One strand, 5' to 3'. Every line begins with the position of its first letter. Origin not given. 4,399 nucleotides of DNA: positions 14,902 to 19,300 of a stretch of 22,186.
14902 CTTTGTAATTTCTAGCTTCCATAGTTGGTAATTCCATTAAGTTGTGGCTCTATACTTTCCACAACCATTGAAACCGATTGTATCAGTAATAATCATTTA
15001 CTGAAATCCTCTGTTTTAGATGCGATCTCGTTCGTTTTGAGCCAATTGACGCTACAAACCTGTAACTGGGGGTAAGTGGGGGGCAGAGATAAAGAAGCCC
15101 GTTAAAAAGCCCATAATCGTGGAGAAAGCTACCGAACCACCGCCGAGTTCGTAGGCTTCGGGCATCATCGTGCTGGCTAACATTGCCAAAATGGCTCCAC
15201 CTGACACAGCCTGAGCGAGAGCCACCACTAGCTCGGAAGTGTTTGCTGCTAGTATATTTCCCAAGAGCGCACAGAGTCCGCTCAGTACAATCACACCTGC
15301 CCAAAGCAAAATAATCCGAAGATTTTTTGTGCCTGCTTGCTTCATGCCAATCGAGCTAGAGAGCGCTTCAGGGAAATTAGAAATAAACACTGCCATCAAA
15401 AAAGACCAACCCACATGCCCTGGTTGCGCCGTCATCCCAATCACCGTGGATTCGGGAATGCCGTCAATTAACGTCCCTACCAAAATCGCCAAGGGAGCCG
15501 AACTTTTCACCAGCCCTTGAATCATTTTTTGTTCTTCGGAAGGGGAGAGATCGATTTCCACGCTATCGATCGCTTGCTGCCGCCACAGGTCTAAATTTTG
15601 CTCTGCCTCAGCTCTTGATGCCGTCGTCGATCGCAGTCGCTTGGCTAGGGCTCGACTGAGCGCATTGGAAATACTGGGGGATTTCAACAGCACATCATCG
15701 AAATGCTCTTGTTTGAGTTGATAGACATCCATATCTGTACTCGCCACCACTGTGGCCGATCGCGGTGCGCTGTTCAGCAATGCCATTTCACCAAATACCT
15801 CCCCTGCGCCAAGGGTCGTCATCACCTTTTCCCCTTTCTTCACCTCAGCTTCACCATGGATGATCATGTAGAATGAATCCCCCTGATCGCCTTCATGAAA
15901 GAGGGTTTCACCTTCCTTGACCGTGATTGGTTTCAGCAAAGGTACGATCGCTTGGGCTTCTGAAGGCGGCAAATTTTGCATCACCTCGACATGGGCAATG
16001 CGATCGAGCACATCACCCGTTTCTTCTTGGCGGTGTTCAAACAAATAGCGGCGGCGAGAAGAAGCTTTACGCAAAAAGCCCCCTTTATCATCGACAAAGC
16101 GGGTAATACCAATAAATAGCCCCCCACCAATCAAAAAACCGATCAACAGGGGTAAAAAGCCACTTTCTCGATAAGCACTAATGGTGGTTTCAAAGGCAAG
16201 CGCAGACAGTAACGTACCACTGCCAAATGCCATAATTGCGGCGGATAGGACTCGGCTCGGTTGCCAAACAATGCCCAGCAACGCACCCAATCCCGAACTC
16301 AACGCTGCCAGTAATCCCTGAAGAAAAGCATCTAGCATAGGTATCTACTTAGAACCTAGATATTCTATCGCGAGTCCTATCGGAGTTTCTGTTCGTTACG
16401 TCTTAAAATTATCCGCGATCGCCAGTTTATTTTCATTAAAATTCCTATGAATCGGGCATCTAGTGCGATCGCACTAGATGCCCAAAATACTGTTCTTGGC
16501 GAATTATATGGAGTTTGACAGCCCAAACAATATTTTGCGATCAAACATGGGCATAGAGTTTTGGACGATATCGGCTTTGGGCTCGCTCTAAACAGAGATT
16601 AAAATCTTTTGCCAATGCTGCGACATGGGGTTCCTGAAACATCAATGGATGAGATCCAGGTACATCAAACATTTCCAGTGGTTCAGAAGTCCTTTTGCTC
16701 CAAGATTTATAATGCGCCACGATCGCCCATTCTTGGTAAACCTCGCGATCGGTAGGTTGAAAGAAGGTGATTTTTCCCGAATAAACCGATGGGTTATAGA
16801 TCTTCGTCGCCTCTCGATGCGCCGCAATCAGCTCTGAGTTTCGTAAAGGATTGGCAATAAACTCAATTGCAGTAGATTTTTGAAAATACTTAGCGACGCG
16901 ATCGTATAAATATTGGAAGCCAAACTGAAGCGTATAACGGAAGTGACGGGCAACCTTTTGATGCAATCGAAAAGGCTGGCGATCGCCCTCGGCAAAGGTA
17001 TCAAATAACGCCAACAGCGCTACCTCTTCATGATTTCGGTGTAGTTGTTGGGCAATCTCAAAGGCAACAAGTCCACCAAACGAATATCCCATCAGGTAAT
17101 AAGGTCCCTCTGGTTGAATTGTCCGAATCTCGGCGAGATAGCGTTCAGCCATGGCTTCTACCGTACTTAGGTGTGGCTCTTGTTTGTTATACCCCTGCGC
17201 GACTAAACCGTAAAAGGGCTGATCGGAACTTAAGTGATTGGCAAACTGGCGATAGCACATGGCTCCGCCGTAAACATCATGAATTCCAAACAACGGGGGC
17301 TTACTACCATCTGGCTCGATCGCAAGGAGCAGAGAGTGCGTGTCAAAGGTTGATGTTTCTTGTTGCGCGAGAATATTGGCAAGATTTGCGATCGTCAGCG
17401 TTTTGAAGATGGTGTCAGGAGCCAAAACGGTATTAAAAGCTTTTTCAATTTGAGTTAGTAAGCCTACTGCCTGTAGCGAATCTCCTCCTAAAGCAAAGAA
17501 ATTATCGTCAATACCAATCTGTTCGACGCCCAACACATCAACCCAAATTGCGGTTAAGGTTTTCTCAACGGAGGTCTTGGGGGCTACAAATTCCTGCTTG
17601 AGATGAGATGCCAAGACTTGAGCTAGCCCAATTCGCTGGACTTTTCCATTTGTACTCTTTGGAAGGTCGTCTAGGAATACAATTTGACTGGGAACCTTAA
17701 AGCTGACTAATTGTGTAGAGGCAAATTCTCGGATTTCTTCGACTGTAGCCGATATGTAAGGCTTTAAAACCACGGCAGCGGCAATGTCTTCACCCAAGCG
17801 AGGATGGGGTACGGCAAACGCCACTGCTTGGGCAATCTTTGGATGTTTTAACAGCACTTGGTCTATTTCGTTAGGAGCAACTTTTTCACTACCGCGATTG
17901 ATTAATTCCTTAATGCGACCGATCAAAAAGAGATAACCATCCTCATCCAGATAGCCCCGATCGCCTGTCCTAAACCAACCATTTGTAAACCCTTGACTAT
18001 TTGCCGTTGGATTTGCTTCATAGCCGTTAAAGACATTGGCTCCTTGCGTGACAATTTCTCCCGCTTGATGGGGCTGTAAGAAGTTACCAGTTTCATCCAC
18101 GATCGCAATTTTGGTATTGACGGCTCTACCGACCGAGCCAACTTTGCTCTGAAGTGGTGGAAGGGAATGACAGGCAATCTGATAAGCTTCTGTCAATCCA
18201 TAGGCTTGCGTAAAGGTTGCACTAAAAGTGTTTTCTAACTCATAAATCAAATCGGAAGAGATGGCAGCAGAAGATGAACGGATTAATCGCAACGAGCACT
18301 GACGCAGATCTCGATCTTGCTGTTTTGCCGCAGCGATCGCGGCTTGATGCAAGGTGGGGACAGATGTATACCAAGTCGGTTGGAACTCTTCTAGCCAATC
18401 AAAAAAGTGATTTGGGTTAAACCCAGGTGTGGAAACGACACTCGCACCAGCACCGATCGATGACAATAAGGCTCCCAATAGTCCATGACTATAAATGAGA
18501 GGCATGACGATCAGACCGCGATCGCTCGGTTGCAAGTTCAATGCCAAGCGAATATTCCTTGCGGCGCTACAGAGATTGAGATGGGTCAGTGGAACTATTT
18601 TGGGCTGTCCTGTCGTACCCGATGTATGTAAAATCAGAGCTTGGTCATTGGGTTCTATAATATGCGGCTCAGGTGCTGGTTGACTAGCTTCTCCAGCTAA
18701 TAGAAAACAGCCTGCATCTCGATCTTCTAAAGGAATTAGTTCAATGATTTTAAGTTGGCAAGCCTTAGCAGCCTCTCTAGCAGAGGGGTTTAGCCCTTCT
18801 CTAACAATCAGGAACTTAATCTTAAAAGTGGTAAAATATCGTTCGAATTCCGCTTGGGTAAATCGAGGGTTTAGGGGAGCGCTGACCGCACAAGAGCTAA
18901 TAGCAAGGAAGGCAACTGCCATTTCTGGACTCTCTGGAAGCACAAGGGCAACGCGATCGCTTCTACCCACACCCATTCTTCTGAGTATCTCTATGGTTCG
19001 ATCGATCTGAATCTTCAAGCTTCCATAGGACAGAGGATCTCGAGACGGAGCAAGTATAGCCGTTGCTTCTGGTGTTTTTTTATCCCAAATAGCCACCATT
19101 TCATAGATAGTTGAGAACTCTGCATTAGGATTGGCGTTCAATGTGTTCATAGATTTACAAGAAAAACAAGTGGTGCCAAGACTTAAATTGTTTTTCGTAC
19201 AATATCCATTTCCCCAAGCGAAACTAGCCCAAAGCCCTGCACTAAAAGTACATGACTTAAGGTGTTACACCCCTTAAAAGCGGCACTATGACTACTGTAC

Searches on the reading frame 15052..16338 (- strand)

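Call 65: search_protein_families(library=pfam, proteins=[window:15052-16338:-], max_evalue=0.001)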
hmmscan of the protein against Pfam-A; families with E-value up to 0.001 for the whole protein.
window:15052-16338:- (428 aa): 3 families
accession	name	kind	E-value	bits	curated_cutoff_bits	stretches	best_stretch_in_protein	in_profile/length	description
PF00027.35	cNMP_binding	-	2.4e-23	82.3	27.5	1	139-218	3-87/89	Cyclic nucleotide-binding domain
PF02535.28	Zip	-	7e-06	25.9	35.1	1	282-417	178-318/323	ZIP Zinc transporter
PF25562.1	CNBH_CNNM2_C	-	0.00042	20.4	27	1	142-200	62-121/172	Metal transporter CNNM2-like, C-terminal CNBH domain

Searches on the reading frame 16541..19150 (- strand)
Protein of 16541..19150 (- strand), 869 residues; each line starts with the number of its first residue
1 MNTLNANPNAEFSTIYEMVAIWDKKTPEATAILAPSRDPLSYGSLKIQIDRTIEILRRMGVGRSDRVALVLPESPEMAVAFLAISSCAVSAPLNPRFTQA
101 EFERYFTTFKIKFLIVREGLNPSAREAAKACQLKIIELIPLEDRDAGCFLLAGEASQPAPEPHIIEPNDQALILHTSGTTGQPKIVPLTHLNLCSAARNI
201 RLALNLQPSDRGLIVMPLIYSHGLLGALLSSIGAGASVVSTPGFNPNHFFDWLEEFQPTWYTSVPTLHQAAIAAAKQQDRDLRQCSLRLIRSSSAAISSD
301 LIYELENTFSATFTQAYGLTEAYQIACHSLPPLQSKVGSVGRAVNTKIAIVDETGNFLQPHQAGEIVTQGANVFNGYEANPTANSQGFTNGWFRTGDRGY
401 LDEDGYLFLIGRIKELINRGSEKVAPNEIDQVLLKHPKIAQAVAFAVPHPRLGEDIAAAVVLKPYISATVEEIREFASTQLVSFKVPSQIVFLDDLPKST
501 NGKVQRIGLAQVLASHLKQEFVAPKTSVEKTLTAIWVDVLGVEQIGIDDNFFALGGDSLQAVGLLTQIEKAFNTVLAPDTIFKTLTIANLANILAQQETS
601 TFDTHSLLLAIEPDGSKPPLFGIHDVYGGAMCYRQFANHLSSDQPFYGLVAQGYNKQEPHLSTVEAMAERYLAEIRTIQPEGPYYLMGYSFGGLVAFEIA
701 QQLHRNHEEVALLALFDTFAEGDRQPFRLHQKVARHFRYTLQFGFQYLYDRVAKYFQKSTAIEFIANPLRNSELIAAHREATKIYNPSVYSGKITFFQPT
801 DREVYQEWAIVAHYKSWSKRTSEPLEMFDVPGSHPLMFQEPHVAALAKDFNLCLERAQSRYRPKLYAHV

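Call 65: search_protein_families(library=pfam, proteins=[window:16541-19150:-], max_evalue=0.001)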
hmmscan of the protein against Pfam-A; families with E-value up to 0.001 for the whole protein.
window:16541-19150:- (869 aa): 6 families
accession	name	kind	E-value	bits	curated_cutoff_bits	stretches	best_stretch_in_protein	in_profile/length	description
PF00501.34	AMP-binding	-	1e-66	225.7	29.9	1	23-377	5-383/384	AMP-binding enzyme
PF00975.26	Thioesterase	-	5.8e-29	102.3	26.4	1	619-848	2-220/226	Thioesterase domain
PF13193.12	AMP-binding_C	-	4.5e-17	63.2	24.5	1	428-503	1-76/76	AMP-binding enzyme C-terminal domain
PF00550.31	PP-binding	-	1.7e-15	57.4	20.8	1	531-592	2-65/67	Phosphopantetheine attachment site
PF00561.26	Abhydrolase_1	-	0.00068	19.8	25.8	0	633-753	17-132/245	alpha/beta hydrolase fold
PF12697.13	Abhydrolase_6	-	0.00094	20.3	26.3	0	659-739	46-117/217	Alpha/beta hydrolase family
